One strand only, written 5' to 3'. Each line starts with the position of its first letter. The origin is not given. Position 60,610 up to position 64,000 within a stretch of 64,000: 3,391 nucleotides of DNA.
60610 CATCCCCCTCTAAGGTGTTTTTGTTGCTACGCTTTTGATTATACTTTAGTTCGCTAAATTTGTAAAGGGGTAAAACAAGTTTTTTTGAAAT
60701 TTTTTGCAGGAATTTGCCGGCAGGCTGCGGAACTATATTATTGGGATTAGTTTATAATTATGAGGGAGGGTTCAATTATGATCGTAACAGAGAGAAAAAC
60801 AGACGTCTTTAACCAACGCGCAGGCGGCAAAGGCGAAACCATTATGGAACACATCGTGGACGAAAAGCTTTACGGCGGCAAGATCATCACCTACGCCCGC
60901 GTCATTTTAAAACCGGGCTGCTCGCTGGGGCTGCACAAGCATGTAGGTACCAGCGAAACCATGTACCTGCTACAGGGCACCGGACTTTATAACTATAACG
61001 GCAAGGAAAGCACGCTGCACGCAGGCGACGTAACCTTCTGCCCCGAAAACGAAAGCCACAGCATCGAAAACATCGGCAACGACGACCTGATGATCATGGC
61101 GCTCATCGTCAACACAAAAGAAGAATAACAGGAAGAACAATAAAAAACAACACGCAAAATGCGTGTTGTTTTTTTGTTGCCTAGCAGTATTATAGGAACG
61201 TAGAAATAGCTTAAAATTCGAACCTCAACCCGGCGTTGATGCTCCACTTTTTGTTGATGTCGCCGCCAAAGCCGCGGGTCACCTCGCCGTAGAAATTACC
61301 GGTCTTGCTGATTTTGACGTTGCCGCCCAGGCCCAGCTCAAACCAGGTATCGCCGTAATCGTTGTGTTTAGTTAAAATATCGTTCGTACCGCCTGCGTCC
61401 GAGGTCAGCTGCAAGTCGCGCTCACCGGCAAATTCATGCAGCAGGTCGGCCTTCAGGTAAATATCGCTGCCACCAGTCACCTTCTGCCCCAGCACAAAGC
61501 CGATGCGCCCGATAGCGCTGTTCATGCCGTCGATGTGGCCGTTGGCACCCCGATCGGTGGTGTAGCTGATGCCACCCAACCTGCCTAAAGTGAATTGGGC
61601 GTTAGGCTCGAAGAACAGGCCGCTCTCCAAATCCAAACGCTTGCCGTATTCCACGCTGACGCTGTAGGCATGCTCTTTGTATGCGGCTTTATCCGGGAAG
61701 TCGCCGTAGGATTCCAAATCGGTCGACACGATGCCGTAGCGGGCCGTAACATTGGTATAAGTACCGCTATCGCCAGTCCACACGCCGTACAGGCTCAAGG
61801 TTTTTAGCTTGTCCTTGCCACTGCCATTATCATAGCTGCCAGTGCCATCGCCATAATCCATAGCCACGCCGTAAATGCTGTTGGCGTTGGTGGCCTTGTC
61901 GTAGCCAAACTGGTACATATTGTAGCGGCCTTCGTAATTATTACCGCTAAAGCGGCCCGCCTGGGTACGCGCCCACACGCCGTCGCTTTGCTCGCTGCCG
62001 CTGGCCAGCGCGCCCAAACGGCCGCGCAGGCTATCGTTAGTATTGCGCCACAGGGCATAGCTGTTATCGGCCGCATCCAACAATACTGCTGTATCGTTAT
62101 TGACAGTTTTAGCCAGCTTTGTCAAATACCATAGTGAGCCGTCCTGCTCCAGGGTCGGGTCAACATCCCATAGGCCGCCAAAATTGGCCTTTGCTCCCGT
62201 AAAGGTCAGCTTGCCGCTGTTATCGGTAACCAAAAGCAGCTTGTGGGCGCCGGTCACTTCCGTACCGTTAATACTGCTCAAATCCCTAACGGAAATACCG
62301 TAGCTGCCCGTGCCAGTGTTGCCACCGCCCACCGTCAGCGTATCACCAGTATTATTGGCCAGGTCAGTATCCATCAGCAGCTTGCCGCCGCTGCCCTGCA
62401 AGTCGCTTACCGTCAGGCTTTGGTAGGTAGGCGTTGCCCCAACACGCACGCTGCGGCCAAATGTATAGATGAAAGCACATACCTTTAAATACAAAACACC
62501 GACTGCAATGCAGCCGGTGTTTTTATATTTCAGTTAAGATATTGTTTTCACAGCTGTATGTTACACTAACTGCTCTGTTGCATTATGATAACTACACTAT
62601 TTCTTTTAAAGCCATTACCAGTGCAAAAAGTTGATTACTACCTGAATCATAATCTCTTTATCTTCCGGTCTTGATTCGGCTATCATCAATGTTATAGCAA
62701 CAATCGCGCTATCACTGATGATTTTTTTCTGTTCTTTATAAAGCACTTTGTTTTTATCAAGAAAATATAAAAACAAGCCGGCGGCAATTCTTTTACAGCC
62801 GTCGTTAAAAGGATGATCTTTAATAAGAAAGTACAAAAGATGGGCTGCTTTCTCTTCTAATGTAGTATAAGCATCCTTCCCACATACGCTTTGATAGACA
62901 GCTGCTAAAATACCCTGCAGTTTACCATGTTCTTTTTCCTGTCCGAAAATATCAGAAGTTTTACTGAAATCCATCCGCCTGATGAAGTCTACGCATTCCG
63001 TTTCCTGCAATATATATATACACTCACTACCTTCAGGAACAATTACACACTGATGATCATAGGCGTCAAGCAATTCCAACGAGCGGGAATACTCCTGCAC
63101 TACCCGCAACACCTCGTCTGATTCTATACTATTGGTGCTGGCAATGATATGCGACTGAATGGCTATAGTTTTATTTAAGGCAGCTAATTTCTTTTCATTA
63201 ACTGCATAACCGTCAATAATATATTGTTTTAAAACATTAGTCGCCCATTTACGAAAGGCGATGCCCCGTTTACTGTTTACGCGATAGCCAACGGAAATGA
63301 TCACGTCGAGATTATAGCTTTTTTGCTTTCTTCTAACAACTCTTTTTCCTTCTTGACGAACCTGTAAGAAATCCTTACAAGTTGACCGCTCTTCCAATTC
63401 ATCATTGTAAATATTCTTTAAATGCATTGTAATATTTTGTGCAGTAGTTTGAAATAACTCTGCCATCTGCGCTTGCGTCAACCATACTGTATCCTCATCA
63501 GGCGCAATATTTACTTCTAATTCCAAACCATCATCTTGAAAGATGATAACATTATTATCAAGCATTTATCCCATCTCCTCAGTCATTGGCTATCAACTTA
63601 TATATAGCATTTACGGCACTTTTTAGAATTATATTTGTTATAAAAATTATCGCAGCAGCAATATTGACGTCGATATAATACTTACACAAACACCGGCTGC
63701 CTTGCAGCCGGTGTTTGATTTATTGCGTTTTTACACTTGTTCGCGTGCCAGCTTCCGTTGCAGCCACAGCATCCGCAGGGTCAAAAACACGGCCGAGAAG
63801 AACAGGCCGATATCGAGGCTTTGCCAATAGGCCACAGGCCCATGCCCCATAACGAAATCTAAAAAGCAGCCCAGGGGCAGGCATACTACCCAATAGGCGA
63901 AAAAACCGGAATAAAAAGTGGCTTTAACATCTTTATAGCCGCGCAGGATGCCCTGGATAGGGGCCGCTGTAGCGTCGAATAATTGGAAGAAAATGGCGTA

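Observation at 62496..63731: RhuM/Fic gene bracketed by 27-bp hairpin direct repeats, next to a 5'-truncated autotransporter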

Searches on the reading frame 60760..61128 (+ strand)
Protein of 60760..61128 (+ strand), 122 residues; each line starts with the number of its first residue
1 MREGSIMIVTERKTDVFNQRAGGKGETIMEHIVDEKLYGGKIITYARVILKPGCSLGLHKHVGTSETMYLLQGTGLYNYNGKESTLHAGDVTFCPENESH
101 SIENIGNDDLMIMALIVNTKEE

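Call 6: search_protein_families(library=pfam, proteins=[window:60760-61128:+], max_evalue=0.01)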
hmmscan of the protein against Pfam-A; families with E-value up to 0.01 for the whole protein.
window:60760-61128:+ (122 aa): 7 families
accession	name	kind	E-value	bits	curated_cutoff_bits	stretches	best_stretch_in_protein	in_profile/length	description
PF07883.17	Cupin_2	-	1.1e-14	54.3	27.2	1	47-114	2-68/70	Cupin domain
PF00190.28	Cupin_1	-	2.3e-07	31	22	1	43-116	33-114/151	Cupin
PF01050.24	MannoseP_isomer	-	5.2e-07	30.3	23.6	1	44-114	29-99/116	Mannose-6-phosphate isomerase C-terminal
PF02311.25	AraC_binding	-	2.2e-06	27.9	21.1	1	67-110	26-69/135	AraC-like ligand binding domain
PF05899.18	Cupin_3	-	0.0011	19.1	23.5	1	61-99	22-61/74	EutQ-like cupin domain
PF12973.13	Cupin_7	-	0.0036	17.5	27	1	49-113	39-98/105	ChrR Cupin-like domain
PF14667.12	Polysacc_synt_C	-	0.0051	17.4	28.7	0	49-114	24-97/111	Polysaccharide biosynthesis C-terminal domain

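Call 9: find_encoding_contigs(protein=window:60760-61128:+, flank=8000, max_places=10)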
Protein window:60760-61128:+ (122 aa): no gene with exactly this product is on record in the collection.

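Call 11: find_encoding_contigs(protein=window:60778-61128:+, flank=9000, max_places=10)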
Protein window:60778-61128:+ (116 aa): 22 contigs read that carry it; 10 places shown.
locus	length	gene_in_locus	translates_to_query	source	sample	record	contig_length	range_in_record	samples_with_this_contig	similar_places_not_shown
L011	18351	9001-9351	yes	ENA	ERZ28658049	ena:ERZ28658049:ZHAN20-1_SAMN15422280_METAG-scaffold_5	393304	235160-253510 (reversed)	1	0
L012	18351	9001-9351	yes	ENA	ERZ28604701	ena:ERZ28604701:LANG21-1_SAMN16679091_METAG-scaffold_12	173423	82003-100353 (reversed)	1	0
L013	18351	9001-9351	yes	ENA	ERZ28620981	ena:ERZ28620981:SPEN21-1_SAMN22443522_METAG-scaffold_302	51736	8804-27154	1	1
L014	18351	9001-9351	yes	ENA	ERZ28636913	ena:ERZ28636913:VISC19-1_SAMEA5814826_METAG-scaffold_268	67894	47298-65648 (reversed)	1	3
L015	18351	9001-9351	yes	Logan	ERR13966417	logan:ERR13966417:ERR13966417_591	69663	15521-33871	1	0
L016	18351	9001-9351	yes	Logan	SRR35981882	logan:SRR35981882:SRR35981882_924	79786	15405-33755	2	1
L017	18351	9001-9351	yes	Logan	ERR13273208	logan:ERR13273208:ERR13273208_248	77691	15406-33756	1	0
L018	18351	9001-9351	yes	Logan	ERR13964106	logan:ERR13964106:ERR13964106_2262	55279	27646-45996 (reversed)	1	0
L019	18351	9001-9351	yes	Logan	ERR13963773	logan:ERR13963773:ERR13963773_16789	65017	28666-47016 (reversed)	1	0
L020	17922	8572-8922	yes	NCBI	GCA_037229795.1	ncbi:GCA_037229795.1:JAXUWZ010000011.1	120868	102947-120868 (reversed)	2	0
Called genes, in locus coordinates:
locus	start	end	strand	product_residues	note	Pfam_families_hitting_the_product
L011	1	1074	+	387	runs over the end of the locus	PF07905:PucR, PF17853:GGDEF_2, PF13556:HTH_30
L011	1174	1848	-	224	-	PF03151:TPT (faint), PF00892:EamA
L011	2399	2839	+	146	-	PF00582:Usp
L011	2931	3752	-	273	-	PF02540:NAD_synthase, PF00733:Asn_synthase (weak)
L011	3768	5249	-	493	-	PF00501:AMP-binding, PF13193:AMP-binding_C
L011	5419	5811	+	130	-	PF22636:FlK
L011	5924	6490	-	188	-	-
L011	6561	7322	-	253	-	PF02463:SMC_N (faint), PF00005:ABC_tran, PF13304:AAA_21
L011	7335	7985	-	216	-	PF00528:BPD_transp_1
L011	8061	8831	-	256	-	PF00497:SBP_bac_3, PF12974:Phosphonate-bd (weak)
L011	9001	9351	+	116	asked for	PF00190:Cupin_1 (weak), PF01050:MannoseP_isomer (weak), PF07883:Cupin_2, PF02311:AraC_binding (weak)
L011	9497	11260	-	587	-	-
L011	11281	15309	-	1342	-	PF04851:ResIII, PF07669:Eco57I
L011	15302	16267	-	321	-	-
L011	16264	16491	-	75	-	PF13443:HTH_26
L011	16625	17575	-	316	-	-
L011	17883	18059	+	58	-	PF12728:HTH_17 (weak)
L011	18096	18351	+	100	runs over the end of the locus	-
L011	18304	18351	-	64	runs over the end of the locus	PF13560:HTH_31, PF12844:HTH_19 (weak), PF01381:HTH_3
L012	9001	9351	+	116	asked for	PF00190:Cupin_1 (weak), PF01050:MannoseP_isomer (weak), PF07883:Cupin_2, PF02311:AraC_binding (weak)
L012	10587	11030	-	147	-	PF13310:Virulence_RhuM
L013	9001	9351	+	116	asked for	PF00190:Cupin_1 (weak), PF01050:MannoseP_isomer (weak), PF07883:Cupin_2, PF02311:AraC_binding (weak)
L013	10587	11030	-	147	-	PF13310:Virulence_RhuM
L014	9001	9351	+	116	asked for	PF00190:Cupin_1 (weak), PF01050:MannoseP_isomer (weak), PF07883:Cupin_2, PF02311:AraC_binding (weak)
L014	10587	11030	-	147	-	PF13310:Virulence_RhuM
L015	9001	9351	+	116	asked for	PF00190:Cupin_1 (weak), PF01050:MannoseP_isomer (weak), PF07883:Cupin_2, PF02311:AraC_binding (weak)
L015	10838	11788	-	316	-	PF13310:Virulence_RhuM, PF02661:Fic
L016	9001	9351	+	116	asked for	PF00190:Cupin_1 (weak), PF01050:MannoseP_isomer (weak), PF07883:Cupin_2, PF02311:AraC_binding (weak)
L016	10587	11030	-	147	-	PF13310:Virulence_RhuM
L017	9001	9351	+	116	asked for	PF00190:Cupin_1 (weak), PF01050:MannoseP_isomer (weak), PF07883:Cupin_2, PF02311:AraC_binding (weak)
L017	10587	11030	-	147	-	PF13310:Virulence_RhuM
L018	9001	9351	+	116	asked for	PF00190:Cupin_1 (weak), PF01050:MannoseP_isomer (weak), PF07883:Cupin_2, PF02311:AraC_binding (weak)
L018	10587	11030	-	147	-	PF13310:Virulence_RhuM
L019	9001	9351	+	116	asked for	PF00190:Cupin_1 (weak), PF01050:MannoseP_isomer (weak), PF07883:Cupin_2, PF02311:AraC_binding (weak)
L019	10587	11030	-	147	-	PF13310:Virulence_RhuM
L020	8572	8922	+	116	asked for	PF00190:Cupin_1 (weak), PF01050:MannoseP_isomer (weak), PF07883:Cupin_2, PF02311:AraC_binding (weak)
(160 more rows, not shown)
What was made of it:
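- Tried and rejected: The 116-aa version was (calls 9, 11).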

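Call 63: search_protein_families(library=phrogs, proteins=[L011:9497-11260:-], max_evalue=0.001)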
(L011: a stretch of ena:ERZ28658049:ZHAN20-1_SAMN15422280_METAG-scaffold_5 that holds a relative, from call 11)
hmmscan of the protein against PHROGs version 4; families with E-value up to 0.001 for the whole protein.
L011:9497-11260:- (587 aa): 0 families

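Call 64: search_protein_families(library=pfam, proteins=[L011:9497-11260:-], max_evalue=1)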
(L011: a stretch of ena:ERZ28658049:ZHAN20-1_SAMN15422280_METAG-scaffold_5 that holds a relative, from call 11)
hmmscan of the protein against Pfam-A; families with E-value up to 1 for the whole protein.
L011:9497-11260:- (587 aa): 1 family
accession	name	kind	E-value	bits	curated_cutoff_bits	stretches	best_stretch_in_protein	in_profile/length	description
PF22035.1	Lpg0393_VPS9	-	0.0091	16.5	27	1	183-278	42-136/149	Lpg0393 VPS9-like domain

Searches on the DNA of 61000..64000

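Call 82: search_rna_families(source=window, start=61000, end=64000, threshold=evalue, max_evalue=1)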
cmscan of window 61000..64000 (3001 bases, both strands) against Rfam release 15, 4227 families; matches with E-value up to 1: 4.
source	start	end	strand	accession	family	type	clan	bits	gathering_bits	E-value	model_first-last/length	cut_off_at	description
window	61086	61176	+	RF02713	MCS4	Gene; sRNA;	-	27.7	56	0.39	1-123/123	no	Mycoplasma sRNA MCS4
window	63687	63717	-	RF04038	mir-5985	Gene; miRNA;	-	23.2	100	0.3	22-52/74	no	mir-5985 microRNA precursor family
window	63687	63717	+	RF04038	mir-5985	Gene; miRNA;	-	23.1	100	0.32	22-52/74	no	mir-5985 microRNA precursor family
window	63656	63719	+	RF02377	SurA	Gene; sRNA;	-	17.8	100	0.083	1-279/279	no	SurA sRNA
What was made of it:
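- Tried and rejected: Rfam at a permissive threshold on 61000-64000: nothing near gathering scores (call 82).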

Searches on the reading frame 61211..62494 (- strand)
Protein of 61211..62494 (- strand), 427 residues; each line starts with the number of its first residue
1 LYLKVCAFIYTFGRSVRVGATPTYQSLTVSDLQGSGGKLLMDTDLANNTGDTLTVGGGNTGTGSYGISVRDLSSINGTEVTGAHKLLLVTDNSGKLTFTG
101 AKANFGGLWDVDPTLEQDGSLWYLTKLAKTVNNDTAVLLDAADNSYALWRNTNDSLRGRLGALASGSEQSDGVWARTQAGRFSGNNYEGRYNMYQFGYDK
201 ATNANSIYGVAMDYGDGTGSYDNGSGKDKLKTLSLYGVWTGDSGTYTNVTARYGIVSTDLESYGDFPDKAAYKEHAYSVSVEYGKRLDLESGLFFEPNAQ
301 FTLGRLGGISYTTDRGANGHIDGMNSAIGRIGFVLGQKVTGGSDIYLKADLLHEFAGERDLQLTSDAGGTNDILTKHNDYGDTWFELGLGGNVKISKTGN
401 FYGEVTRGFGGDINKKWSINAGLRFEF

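Call 6: search_protein_families(library=pfam, proteins=[window:61211-62494:-], max_evalue=0.01)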
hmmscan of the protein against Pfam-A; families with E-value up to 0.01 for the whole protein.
window:61211-62494:- (427 aa): 2 families
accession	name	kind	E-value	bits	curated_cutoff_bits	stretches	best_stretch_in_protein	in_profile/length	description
PF03797.25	Autotransporter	-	8.7e-32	111.3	26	1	173-405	1-254/255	Autotransporter beta-domain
PF03212.20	Pertactin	-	1.7e-08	34.9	22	1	21-111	20-102/121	Pertactin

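Call 32: find_homologous_proteins(query=window:61211-62458:-, max_evalue=1e-30)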
Query window:61211-62458:- (415 aa): 165 proteins with E <= 1e-30 among 8000 candidates; the best 120 are listed.
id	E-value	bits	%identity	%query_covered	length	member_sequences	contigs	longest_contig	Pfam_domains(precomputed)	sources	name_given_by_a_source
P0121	2.7e-207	707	75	100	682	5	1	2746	PF03797.26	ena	-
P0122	4.3e-204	697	75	98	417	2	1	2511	PF03212.21,PF03797.26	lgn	-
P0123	9.3e-204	696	75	99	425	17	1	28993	PF03212.21,PF03797.26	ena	-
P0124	1.0e-203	695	75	99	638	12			PF03797.26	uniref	uniref:autotransporter outer membrane beta-barrel domain-containing protein n=2 Tax=Phascolarctobact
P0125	1.5e-203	695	76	99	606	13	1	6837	PF03212.21,PF03797.26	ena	-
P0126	1.2e-202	692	75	98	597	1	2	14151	PF03212.21,PF03797.26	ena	-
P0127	3.9e-202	690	75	99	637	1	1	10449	PF03797.26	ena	-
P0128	1.9e-201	688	73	99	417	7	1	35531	PF03212.21,PF03797.26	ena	-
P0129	3.9e-201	687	74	99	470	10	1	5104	PF03212.21,PF03797.26,PF18883.7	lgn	-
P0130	4.0e-201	687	75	98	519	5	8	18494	PF03212.21,PF03797.26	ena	-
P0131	4.2e-201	687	74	99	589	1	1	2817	PF03797.26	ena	-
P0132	4.5e-201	687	74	99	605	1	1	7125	PF03797.26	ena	-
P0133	4.7e-201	687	75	100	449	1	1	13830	PF03797.26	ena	-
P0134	5.0e-201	687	74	99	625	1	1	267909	PF03797.26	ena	-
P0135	5.4e-201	686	75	98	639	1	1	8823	PF03797.26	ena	-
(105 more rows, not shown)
